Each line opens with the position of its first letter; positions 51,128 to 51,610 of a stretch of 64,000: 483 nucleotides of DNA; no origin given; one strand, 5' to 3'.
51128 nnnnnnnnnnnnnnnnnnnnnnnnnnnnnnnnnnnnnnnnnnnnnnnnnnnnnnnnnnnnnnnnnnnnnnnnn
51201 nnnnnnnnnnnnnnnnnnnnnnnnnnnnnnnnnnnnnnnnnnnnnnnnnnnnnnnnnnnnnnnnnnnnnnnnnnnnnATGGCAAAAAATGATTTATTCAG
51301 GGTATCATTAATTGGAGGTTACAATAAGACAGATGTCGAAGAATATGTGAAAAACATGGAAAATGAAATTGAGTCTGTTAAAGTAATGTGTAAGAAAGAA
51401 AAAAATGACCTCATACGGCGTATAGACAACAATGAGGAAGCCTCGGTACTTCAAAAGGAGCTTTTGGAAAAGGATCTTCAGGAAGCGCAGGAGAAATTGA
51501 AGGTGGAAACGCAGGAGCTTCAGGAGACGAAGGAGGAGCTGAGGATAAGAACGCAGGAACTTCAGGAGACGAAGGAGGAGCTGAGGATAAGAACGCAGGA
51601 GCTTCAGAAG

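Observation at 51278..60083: Apparent operon coupling a DivIVA-domain repeat protein to a split RpfC/RpfG-like phosphorelay (two hybrid HKs + free Hpt + REC-HD-GYP)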

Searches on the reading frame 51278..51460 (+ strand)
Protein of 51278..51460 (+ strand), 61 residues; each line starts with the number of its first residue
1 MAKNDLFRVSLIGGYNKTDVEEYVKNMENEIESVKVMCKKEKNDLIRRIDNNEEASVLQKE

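Call 5: search_protein_families(library=pfam, proteins=[window:51278-51460:+], max_evalue=10)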
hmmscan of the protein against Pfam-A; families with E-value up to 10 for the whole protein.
window:51278-51460:+ (61 aa): 2 families
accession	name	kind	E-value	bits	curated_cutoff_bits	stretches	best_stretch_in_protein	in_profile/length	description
PF05103.18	DivIVA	-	0.0042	17.5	28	1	4-54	8-53/131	DivIVA protein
PF07564.17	DUF1542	-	0.045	14.2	24.3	1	17-54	6-43/77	Domain of Unknown Function (DUF1542)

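Call 6: search_protein_families(library=ncbifam, proteins=[window:51278-51460:+], max_evalue=10)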
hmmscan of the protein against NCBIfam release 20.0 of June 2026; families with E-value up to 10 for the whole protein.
window:51278-51460:+ (61 aa): 2 families
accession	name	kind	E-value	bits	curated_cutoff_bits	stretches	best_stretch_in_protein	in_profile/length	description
TIGR04527.1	mycoplas_twoTM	subfamily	0.014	15.1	125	1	10-53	28-77/248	MG_279/MG_280 family protein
TIGR03544.1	DivI1A_domain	domain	0.16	11.7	22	1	7-24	11-27/34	DivIVA domain-containing protein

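Call 29: search_solved_structures(query=A2, max_evalue=10, show_alignments=4)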
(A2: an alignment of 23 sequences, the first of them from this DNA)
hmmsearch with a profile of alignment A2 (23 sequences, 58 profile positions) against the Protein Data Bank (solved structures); distinct sequences matched with E-value up to 10: 27.
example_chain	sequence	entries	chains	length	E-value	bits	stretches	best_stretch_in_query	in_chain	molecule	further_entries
8b1r_P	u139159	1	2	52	0.18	14.8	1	18-39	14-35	Probable RecBCD inhibitor gp5.9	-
3fry_A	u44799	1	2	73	0.21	14.6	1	16-28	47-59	Probable copper-exporting P-type ATPase A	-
9gmb_I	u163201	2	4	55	0.22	14.5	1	18-39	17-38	Probable RecBCD inhibitor gp5.9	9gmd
3uf1_A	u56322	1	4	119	0.3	14.1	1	19-50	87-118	Vimentin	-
6n7m_A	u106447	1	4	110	0.41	13.6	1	18-37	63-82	Hypothetical Protein CD630_05490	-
4djg_A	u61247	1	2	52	0.65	13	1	14-28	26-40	Plectin-related protein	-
28nt_S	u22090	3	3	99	0.66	13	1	16-50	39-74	Large ribosomal subunit protein uL23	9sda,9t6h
6f45_A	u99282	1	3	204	0.79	12.7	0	36-54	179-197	Long tail fiber distal subunit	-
4whe_A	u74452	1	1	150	1.5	11.8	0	20-55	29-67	Phage shock protein A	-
3gew_D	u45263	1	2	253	1.6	11.7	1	8-34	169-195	K88 fimbrial protein AD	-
5abs_A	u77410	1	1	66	1.7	11.6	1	22-54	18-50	SH3 DOMAIN-CONTAINING KINASE-BINDING PROTEIN 1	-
3gea_A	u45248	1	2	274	1.8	11.6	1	8-34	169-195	K88 fimbrial protein AD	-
3ggh_A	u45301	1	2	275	1.8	11.6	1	8-34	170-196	K88 fimbrial protein AD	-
4weu_A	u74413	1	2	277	1.8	11.6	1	8-34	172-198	K88 fimbrial protein AD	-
4wei_A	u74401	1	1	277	1.8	11.6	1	8-34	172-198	K88 fimbrial protein AD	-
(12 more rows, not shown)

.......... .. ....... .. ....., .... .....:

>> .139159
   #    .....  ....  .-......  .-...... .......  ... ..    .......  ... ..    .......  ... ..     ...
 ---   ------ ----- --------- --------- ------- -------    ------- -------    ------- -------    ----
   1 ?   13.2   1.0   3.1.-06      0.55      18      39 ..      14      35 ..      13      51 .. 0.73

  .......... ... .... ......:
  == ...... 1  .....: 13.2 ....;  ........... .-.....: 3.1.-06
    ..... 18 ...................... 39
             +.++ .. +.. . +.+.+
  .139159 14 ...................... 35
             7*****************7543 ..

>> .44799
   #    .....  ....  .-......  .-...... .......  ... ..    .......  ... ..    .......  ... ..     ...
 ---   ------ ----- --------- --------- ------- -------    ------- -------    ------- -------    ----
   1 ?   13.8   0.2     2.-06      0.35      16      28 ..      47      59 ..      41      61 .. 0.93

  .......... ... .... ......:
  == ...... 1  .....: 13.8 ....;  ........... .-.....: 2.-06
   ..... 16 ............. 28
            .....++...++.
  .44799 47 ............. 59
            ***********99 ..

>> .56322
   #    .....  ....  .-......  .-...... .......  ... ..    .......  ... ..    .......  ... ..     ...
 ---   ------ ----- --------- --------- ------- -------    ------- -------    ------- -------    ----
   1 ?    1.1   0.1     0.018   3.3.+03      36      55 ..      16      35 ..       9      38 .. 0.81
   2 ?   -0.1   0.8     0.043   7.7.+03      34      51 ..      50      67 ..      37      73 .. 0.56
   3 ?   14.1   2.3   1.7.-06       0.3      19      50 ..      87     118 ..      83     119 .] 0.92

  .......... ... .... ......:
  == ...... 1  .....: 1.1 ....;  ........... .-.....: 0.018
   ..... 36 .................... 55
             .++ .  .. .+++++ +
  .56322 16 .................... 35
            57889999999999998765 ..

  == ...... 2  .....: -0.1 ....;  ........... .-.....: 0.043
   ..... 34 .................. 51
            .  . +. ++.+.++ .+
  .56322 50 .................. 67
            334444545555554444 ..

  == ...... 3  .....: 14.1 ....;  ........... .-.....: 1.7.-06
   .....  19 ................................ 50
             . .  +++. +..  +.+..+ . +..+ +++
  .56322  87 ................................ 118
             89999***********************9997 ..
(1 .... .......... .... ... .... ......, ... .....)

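Call 30: search_protein_families(library=pfam, alignment_id=A2, max_evalue=0.1)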
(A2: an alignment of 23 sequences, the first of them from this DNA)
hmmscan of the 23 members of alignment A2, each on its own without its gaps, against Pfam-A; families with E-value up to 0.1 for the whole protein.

A. member 1, seq(58 aa): 2 families
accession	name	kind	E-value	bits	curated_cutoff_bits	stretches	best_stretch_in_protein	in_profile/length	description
PF05103.18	DivIVA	-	0.0039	17.6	28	1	4-54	8-53/131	DivIVA protein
PF07564.17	DUF1542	-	0.071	13.6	24.3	1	17-53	6-42/77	Domain of Unknown Function (DUF1542)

B. families by the number of members that match (of 23 scanned): 27 families (the first 25 are shown)
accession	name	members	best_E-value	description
PF05103.18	DivIVA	20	3.2e-05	DivIVA protein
PF18723.6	HMUDK_hel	8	0.0034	5-hmdU DNA kinase, helical domain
PF05008.21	V-SNARE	7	0.00071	Vesicle transport v-SNARE protein N-terminus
PF06698.16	DUF1192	6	0.022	Protein of unknown function (DUF1192)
PF00038.26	Filament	4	0.0015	Intermediate filament protein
PF07564.17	DUF1542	3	0.0079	Domain of Unknown Function (DUF1542)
PF01468.23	GA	2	0.0017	GA module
PF11815.13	DUF3336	2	0.011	Domain of unknown function (DUF3336)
PF22277.2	EncFtn-like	2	0.025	EncFtn-like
PF07352.17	Phage_Mu_Gam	1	0.0023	Bacteriophage Mu Gam like protein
PF12681.13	Glyoxalase_2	1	0.0032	Glyoxalase-like domain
PF20733.2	LRIM1_dimer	1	0.004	Dimerization domain in LRIM1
PF13125.11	DUF3958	1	0.0046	Protein of unknown function (DUF3958)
PF14989.11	CCDC32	1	0.0058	Coiled-coil domain containing 32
PF10198.14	Ada3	1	0.007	Histone acetyltransferases subunit 3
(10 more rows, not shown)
